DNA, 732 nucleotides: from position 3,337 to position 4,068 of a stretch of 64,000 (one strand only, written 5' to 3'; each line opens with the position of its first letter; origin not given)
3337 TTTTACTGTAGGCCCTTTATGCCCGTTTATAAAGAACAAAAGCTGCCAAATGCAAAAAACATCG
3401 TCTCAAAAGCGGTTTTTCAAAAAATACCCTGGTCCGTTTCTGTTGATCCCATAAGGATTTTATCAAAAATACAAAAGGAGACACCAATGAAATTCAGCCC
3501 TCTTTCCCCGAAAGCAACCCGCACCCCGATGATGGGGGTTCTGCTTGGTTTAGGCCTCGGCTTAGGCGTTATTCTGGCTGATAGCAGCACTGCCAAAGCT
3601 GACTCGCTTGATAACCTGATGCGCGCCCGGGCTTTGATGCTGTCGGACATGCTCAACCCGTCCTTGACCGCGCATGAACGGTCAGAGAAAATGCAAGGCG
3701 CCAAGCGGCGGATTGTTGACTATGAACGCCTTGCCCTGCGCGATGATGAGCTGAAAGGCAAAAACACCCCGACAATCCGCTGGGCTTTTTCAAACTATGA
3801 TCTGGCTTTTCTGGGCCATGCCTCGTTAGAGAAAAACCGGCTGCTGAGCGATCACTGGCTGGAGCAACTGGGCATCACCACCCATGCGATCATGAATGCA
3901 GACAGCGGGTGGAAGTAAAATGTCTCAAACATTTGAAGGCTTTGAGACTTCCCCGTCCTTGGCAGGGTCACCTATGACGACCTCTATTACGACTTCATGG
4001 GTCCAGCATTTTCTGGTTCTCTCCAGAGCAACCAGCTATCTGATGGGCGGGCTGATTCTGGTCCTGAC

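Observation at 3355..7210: Five-gene envelope operon with Ton/Tol-like architecture but no recognisable Ton/Tol periplasmic domains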

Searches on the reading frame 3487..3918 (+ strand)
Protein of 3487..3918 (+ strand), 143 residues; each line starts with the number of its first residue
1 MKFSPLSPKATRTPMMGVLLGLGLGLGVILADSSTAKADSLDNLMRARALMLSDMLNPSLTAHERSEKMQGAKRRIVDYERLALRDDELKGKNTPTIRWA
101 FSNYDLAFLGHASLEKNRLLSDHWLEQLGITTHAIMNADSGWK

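Call 3: search_protein_families(library=pfam, proteins=[window:3487-3918:+], max_evalue=1)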
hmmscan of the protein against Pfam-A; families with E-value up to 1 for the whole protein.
window:3487-3918:+ (143 aa): 0 families

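Call 4: search_protein_families(library=ncbifam, proteins=[window:3487-3918:+], max_evalue=1)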
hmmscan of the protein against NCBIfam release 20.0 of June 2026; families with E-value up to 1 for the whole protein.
window:3487-3918:+ (143 aa): 0 families

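Call 5: search_protein_families(library=padloc, proteins=[window:3487-3918:+], max_evalue=1)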
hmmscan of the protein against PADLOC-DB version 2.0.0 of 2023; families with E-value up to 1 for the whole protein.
window:3487-3918:+ (143 aa): 0 families

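Call 47: search_solved_structures(query=A5, max_evalue=10, show_alignments=1)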
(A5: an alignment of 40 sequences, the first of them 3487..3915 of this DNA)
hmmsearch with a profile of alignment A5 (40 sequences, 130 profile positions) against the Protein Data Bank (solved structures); distinct sequences matched with E-value up to 10: 1.
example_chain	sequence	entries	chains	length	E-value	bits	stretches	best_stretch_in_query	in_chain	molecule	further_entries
4gdn_A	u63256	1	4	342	1.5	12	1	53-126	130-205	Protein flp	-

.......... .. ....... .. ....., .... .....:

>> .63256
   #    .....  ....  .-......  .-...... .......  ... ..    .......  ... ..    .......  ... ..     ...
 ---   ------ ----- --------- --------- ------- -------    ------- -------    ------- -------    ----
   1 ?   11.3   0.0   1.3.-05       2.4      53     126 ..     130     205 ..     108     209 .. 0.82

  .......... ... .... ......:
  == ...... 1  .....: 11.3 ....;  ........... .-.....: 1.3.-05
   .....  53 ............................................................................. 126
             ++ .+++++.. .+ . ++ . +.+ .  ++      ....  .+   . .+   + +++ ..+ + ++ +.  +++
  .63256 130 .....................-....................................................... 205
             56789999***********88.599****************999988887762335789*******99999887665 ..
